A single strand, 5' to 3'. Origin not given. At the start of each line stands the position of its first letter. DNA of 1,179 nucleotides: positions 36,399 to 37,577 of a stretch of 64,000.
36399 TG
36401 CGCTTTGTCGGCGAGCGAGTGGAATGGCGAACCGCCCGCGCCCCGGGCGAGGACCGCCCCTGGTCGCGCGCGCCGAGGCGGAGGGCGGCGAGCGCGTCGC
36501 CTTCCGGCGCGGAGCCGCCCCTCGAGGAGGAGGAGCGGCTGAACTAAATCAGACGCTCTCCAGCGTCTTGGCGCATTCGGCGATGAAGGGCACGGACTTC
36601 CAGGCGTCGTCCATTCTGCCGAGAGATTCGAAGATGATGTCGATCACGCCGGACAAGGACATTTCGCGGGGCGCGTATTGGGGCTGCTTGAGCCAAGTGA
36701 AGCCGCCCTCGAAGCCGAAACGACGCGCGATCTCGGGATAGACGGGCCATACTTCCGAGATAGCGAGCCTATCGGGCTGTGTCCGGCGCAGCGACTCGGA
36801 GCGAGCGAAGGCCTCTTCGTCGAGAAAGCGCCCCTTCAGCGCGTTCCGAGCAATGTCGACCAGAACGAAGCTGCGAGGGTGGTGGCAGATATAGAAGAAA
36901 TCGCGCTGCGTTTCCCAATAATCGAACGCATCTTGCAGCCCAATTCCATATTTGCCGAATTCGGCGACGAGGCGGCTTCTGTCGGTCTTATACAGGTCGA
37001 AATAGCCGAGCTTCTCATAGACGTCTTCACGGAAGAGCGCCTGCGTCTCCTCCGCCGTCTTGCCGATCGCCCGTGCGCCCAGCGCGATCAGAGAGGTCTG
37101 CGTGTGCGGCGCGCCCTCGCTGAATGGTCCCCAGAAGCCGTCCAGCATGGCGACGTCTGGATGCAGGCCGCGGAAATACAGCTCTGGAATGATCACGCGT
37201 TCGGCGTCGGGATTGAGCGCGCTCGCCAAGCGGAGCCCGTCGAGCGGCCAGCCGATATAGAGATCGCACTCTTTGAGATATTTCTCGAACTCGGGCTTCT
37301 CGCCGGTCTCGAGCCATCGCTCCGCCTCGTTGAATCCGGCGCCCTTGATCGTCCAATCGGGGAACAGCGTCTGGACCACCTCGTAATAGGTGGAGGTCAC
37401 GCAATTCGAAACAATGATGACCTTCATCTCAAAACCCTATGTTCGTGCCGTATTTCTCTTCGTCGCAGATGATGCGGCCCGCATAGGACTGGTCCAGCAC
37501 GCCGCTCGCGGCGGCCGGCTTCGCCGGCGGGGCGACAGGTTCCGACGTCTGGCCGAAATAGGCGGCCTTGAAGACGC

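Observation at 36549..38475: Two-gene operon of uncharacterised proteins: GSCFA-family protein plus a 292-aa conserved hypothetical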

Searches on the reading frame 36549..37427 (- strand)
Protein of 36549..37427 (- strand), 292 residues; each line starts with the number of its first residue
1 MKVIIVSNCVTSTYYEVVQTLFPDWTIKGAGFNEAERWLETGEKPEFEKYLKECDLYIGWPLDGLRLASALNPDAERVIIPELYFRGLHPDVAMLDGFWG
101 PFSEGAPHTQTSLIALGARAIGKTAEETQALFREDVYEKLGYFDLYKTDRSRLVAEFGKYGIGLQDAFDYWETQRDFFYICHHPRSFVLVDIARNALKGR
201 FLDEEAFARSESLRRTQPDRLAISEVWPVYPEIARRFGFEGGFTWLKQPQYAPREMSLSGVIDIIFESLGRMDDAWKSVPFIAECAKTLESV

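Call 3: search_protein_families(library=pfam, proteins=[window:36549-37427:-], max_evalue=0.01)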
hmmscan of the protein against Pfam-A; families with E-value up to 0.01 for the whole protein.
window:36549-37427:- (292 aa): 1 family
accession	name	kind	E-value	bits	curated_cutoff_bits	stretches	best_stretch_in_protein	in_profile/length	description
PF18588.6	WcbI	-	2.5e-18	66.9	29.2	1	4-198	3-198/205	Polysaccharide biosynthesis enzyme WcbI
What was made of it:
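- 36549..37427 (-): WcbI-family gene (292 aa), the putative acetyl-CoA-binding donor subunit. PF18588 at E 2.5e-18 (call 3).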

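Call 4: search_protein_families(library=ncbifam, proteins=[window:36549-37427:-], max_evalue=0.01)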
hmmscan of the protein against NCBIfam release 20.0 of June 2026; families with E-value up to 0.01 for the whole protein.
window:36549-37427:- (292 aa): 0 families

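Call 5: search_solved_structures(query=window:36549-37427:-, max_evalue=1, show_alignments=2)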
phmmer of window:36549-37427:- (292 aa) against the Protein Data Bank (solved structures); distinct sequences matched with E-value up to 1: 1.
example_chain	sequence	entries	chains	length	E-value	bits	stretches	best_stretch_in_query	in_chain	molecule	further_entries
1u0s_A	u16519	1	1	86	0.64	12.4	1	36-82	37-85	Chemotaxis protein cheA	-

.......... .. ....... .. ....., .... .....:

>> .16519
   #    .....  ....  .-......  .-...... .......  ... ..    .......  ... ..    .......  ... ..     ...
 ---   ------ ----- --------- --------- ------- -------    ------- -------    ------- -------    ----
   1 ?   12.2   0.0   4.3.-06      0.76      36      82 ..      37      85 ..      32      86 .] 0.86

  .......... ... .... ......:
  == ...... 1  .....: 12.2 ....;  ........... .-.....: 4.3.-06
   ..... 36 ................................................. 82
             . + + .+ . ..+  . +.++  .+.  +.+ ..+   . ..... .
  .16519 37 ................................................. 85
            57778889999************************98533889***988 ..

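Call 9: find_homologous_proteins(query=window:36549-37427:-, max_evalue=0.001)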
Query window:36549-37427:- (292 aa): 22 proteins with E <= 0.001 among 1323 candidates.
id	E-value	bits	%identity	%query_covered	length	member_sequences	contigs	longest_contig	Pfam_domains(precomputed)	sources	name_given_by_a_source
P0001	7.1e-174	595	86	100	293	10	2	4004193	PF18588.7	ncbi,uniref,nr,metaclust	ncbi:hypothetical protein A1351_15420 [Methylosinus sp. R-45379]|uniref:WcbI family polysaccharide b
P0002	2.5e-166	570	81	100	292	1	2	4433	PF18588.7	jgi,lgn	jgi:hypothetical protein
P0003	5.2e-165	566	81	100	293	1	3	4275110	PF18588.7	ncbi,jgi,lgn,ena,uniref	ncbi:hypothetical+protein [Methylocapsa aurea]|jgi:hypothetical protein|uniref:WcbI family polysacch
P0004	1.3e-164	565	79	100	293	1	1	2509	PF18588.7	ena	-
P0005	1.4e-157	542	76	100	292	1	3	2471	PF18588.7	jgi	jgi:hypothetical protein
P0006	2.2e-136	472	67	100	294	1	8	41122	PF18588.7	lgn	-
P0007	1.0e-131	457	67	99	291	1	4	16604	PF18588.7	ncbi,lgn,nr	ncbi:MAG TPA: WcbI family polysaccharide biosynthesis putative acetyltransferase [Lacipirellulaceae 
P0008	1.4e-111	391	58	99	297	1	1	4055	PF18588.7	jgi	jgi:Polysaccharide biosynthesis enzyme WcbI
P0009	1.8e-95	338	82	59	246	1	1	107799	PF18588.7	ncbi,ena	-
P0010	2.4e-93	331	49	99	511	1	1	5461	PF18588.7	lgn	-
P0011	3.5e-92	327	52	99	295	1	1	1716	PF18588.7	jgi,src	-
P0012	1.7e-90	321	49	99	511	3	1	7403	PF13428.13,PF18588.7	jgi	jgi:tetratricopeptide (TPR) repeat protein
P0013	1.1e-88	315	58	80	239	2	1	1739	PF18588.7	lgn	-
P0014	2.0e-86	308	46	99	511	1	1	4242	PF18588.7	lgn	-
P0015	6.8e-86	306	45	99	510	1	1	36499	PF18588.7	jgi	jgi:hypothetical protein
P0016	3.9e-82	294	44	99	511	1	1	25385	PF18588.7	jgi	jgi:Polysaccharide biosynthesis enzyme WcbI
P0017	5.4e-70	254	41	99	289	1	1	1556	PF18588.7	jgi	jgi:hypothetical protein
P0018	1.2e-38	151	34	99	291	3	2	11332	PF18588.7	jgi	jgi:hypothetical protein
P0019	4.4e-38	149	33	99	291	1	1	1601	PF18588.7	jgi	jgi:polysaccharide biosynthesis acetyltransferase WcbI-like protein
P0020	1.1e-18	86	32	83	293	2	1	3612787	PF18588.7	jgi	jgi:hypothetical protein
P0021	1.3e-16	79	31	83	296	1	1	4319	PF18588.7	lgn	-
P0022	4.5e-12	64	28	86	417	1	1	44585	PF18588.7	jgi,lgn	jgi:hypothetical protein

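Call 11: find_encoding_contigs(protein=P0007, flank=8000, max_places=3)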
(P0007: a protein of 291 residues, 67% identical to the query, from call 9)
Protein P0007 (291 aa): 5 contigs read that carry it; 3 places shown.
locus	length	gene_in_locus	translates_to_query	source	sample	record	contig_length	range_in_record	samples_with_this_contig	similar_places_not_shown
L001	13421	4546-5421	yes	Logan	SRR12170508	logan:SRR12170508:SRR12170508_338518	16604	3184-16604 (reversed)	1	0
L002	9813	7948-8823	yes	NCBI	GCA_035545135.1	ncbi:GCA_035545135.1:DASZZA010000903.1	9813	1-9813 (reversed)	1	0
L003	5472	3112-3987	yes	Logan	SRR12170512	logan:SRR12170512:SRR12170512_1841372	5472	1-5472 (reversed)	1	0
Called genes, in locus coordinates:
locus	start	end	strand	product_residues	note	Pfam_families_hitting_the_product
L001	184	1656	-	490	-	PF13229:Beta_helix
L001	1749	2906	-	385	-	-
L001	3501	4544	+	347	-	PF08885:GSCFA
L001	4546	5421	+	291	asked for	PF18588:WcbI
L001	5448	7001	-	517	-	PF07719:TPR_2 (faint), PF13428:TPR_14 (faint), PF13431:TPR_17 (faint), PF00515:TPR_1 (faint), PF22882:GT-D-like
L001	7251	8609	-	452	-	PF03567:Sulfotransfer_2 (weak)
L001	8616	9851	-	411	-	PF00534:Glycos_transf_1 (faint)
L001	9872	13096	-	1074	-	PF00535:Glycos_transf_2, PF10111:Glyco_tranf_2_2 (weak), PF13641:Glyco_tranf_2_3, PF13632:Glyco_trans_2_3 (faint), PF14307:Glyco_tran_WbsX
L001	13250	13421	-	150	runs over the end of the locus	-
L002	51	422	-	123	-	PF11225:DUF3024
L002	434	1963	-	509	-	PF13007:LZ_Tnp_IS66, PF13005:zf-IS66, PF03050:DDE_Tnp_IS66, PF13817:DDE_Tnp_IS66_C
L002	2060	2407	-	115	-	PF05717:TnpB_IS66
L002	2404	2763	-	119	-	PF01527:HTH_Tnp_1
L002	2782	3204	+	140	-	PF07929:PRiA4_ORF3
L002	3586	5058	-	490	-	PF13229:Beta_helix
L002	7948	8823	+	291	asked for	PF18588:WcbI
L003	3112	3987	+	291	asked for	PF18588:WcbI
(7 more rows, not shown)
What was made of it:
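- Glycosyltransferases and a sulfotransferase sit next to the closest extra-family homologue (call 11).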

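Call 12: find_encoding_contigs(protein=P0015, flank=8000, max_places=3)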
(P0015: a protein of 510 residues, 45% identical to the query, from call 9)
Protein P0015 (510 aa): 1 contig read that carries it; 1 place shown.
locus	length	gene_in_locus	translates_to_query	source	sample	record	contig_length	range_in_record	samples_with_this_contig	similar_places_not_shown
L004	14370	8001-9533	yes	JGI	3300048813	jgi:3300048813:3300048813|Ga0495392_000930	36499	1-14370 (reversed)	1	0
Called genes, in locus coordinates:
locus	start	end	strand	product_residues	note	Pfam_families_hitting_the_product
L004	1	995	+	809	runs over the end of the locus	PF13491:FtsK_4TM, PF17854:FtsK_alpha, PF01580:FtsK_SpoIIIE, PF09397:FtsK_gamma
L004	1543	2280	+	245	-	PF01209:Ubie_methyltran, PF07021:MetW (weak), PF13489:Methyltransf_23, PF13847:Methyltransf_31, PF08241:Methyltransf_11, PF08242:Methyltransf_12, PF13649:Methyltransf_25, PF20922:Anamorsin_N (weak)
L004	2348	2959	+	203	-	-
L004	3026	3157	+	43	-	-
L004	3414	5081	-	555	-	PF00202:Aminotran_3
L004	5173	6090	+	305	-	PF02666:PS_Dcarbxylase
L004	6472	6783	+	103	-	-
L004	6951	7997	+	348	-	PF08885:GSCFA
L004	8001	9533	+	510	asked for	PF18588:WcbI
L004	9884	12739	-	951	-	PF21033:RMD1-3 (faint), PF07719:TPR_2 (faint), PF13176:TPR_7 (faint), PF13181:TPR_8 (faint), PF13428:TPR_14 (faint), PF13431:TPR_17 (faint), PF13432:TPR_16 (faint), PF14559:TPR_19 (weak), +9 more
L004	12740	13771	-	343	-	PF00288:GHMP_kinases_N, PF08544:GHMP_kinases_C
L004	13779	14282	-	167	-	PF01370:Epimerase, PF16363:GDP_Man_Dehyd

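Call 17: search_solved_structures(query=A1, max_evalue=1, show_alignments=2)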
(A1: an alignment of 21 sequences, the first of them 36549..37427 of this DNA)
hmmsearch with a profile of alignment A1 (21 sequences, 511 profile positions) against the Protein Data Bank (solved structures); distinct sequences matched with E-value up to 1: 20.
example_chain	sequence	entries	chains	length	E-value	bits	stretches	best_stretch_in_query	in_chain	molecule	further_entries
8sxe_C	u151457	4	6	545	3e-06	29.5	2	384-508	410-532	TPR repeat-containing protein PA4667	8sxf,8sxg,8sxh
5dse_A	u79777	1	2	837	0.024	16.6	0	379-439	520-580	Tetratricopeptide repeat protein 7B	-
9b9g_D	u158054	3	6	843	0.025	16.6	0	379-439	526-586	Tetratricopeptide repeat protein 7B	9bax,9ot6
6bq1_B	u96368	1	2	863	0.027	16.5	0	379-439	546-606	Tetratricopeptide repeat protein 7B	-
4bqn_A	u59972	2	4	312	0.067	15.2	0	173-230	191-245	CAPSULAR POLYSACCHARIDE BIOSYNTHESIS PROTEIN | PUTATIVE CAPSULAR POLYSACCHARIDE BIOSYNTHESIS PROTEIN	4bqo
7ntf_A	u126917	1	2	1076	0.067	15.2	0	339-434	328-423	Isoform 1 of UDP-N-acetylglucosamine--peptide N-acetylglucosaminyltransferase 110 kDa subu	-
7yea_A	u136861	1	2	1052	0.069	15.1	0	340-433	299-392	UDP-N-acetylglucosamine--peptide N-acetylglucosaminyltransferase 110 kDa subunit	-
7yeh_B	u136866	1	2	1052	0.069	15.1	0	340-433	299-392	UDP-N-acetylglucosamine--peptide N-acetylglucosaminyltransferase 110 kDa subunit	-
1w3b_A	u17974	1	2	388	0.097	14.7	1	339-502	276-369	UDP-N-ACETYLGLUCOSAMINE--PEPTIDE N-ACETYLGLUCOSAMINYLTRANSFERASE 110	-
6eou_A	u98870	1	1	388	0.1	14.6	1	340-503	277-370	UDP-N-acetylglucosamine--peptide N-acetylglucosaminyltransferase 110 kDa subunit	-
7obi_A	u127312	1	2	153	0.12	14.3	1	343-498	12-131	CTPR-rv4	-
7msn_A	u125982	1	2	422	0.3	13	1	379-501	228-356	SPbeta prophage-derived glycosyltransferase SunS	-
5fzq_A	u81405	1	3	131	0.43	12.5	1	382-464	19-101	DESIGNED TPR PROTEIN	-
5fzr_A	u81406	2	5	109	0.5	12.3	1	382-461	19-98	DESIGNED TPR PROTEIN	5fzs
5tjy_A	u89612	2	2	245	0.61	12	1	407-460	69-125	4-hydroxy-tetrahydrodipicolinate reductase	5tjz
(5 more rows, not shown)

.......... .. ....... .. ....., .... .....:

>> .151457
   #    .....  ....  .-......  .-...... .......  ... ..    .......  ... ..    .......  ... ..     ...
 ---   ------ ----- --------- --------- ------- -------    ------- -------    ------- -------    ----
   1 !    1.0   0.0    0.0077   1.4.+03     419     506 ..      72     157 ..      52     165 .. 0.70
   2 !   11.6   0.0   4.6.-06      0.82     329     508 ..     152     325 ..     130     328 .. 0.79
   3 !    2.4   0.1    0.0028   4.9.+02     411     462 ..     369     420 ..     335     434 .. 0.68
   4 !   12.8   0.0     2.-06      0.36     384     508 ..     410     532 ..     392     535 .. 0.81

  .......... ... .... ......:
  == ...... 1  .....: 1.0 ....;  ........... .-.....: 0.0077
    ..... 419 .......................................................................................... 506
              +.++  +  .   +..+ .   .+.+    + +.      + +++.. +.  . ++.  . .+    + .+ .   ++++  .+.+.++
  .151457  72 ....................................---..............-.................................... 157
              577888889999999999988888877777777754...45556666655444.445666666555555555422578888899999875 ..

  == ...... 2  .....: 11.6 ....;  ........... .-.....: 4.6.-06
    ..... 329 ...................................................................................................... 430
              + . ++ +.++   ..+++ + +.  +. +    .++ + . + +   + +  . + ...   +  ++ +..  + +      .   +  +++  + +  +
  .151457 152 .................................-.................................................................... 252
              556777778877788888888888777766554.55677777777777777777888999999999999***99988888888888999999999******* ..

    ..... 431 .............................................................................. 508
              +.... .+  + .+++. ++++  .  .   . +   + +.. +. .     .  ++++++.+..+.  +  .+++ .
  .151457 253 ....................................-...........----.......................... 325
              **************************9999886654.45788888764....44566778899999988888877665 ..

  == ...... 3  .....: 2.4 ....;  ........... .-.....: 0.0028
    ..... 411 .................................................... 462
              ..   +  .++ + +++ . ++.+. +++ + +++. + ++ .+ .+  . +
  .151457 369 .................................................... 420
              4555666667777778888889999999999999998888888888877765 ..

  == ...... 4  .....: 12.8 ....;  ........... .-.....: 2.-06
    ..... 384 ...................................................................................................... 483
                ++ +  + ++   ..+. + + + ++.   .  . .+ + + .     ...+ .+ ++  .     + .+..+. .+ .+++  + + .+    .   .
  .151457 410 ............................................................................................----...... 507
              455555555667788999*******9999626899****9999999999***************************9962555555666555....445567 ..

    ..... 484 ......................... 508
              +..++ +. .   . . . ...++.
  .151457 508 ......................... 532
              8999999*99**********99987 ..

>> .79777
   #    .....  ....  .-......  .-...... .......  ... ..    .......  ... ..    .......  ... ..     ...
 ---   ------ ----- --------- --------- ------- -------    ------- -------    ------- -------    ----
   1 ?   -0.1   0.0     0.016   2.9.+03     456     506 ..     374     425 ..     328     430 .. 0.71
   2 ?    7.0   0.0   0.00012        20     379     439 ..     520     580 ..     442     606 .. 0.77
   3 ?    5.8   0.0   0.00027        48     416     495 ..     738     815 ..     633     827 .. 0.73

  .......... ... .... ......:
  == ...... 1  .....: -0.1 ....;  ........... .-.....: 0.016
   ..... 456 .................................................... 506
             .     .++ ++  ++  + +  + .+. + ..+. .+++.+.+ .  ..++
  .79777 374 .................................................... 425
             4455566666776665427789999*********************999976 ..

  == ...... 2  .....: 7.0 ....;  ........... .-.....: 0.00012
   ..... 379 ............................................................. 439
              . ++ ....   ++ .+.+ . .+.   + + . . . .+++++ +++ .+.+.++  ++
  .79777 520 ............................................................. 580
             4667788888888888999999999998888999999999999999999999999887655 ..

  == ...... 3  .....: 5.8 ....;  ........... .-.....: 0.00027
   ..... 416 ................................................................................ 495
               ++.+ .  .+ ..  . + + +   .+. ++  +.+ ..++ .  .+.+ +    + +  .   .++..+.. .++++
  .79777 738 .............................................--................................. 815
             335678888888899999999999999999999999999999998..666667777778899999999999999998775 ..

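Call 25: predict_structure(alignment_id=A1)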
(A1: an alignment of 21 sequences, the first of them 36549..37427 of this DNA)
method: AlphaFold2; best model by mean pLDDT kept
length: 292 residues; sequences in the alignment: 21
mean_pLDDT: 95.3   pTM: 0.90
mean pLDDT of the five models: 95.3, 94.9, 94.7, 94.4, 93.5
residues with pLDDT >= 90: 270; 70-90: 22; 50-70: 0; < 50: 0
segments of 3 or more residues with pLDDT < 50: none
pLDDT, mean of each block of 10 residues (from residue 1): 96 97 98 96 97 98 94 98 95 93 86 98 97 97 95 97 96 94 96 98 97 93 93 93 94 93 96 94 97 87
secondary structure, 60 per line:
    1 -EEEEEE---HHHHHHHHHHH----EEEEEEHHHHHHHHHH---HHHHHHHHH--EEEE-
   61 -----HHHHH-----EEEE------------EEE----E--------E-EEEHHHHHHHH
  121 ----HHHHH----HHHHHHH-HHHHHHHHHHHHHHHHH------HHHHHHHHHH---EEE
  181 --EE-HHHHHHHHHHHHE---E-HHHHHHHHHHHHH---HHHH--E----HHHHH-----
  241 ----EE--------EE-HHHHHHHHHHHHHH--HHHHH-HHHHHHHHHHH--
elements in order: E2-7 H11-21 E26-31 H32-41 H45-53 E56-59 H66-70 E76-79 E92-94 E110-112 H113-120 H125-129 H134-140 H142-158 H165-174 E178-180 H186-197 H204-216 H220-223 H231-235 H258-271 H274-278 H280-290
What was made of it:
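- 36549..37427 (-): AlphaFold2 pLDDT 95 (call 25).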

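Call 30: fold_search(model_id=the predicted structure, library=pdb)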
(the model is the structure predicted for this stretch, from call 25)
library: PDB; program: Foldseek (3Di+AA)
matches with E <= 10: 940; with E <= 0.001: 3
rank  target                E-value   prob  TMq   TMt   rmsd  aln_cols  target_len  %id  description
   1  4bqn_A                5.7e-10  1.00  0.70  0.67   4.5       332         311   15  Structural insights into WcbI, a novel polysaccharide biosynthesis enzyme. Native protein. (released 2013-11-06)
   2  4bqn_B                6.4e-10  1.00  0.67  0.64   5.1       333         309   15  Structural insights into WcbI, a novel polysaccharide biosynthesis enzyme. Native protein. (released 2013-11-06)
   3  4bqo_A                1.4e-09  1.00  0.66  0.63   5.2       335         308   15  Structural insights into WcbI, a novel polysaccharide biosynthesis enzyme. Native protein without disulfide bond betwe (released 2013-11-06)
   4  5uxs                  1.5e-02  0.23  0.19  0.20  22.6       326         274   10  X ray structure of the periplasmic ligand binding protein YfeA from Yersinia pestis (released 2017-07-12)
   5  7me1_B                1.6e-02  0.23  0.19  0.20  22.8       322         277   11  YfeA oligomer crystal 1, form 1 (released 2021-08-25)
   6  7me2_A                2.4e-02  0.21  0.20  0.21  22.8       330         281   13  YfeA oligomer crystal 2, form 2 (released 2021-08-25)
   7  8svc                  2.6e-02  0.20  0.19  0.21  22.6       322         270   14  Crystal Structure of SBP from Klebsiella pneumoniae (released 2024-01-24)
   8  7me2_B                2.7e-02  0.15  0.19  0.20  23.0       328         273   11  YfeA oligomer crystal 2, form 2 (released 2021-08-25)
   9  6q1c                  2.9e-02  0.18  0.19  0.21  23.4       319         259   10  Apo YfeA extracted from the E. coli periplasm (released 2019-09-04)
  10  5uyg                  3.1e-02  0.16  0.19  0.20  22.4       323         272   12  YfeA with metal bound to site 2 - Zn wavelength (released 2017-07-12)
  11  5z2j                  3.9e-02  0.23  0.21  0.22  22.0       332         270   11  structure of S38A mutant metal-free periplasmic metal binding protein from candidatus liberibacter asiaticus (released 2018-10-03)
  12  5zha                  3.9e-02  0.20  0.21  0.22  22.5       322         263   12  Structure of Y68F mutant Mn-Bound periplasmic metal binding protein from candidatus liberibacter asiaticus (released 2018-10-03)
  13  5uy0                  4.1e-02  0.41  0.20  0.21  16.1       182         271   15  YfeA from M9 minimal media supplemented with iron - Zn wavelength (released 2017-07-12)
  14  5uxu                  4.9e-02  0.18  0.21  0.22  22.4       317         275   13  YfeA from Yersinia pestis treated with EDTA during purification and crystallization (released 2017-07-12)
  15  7jj9                  5.2e-02  0.60  0.20  0.14  10.9       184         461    8  Crystal structure of Zn(II)-bound AdcA from Streptococcus pneumoniae (released 2020-12-23)
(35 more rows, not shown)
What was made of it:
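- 36549..37427 (-): Foldseek to 4bqn gives TM 0.70, E 6e-10, with nothing else significant (call 30).
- On WcbI family (Pfam PF18588): Foldseek TM 0.70, E 6e-10 (call 30).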
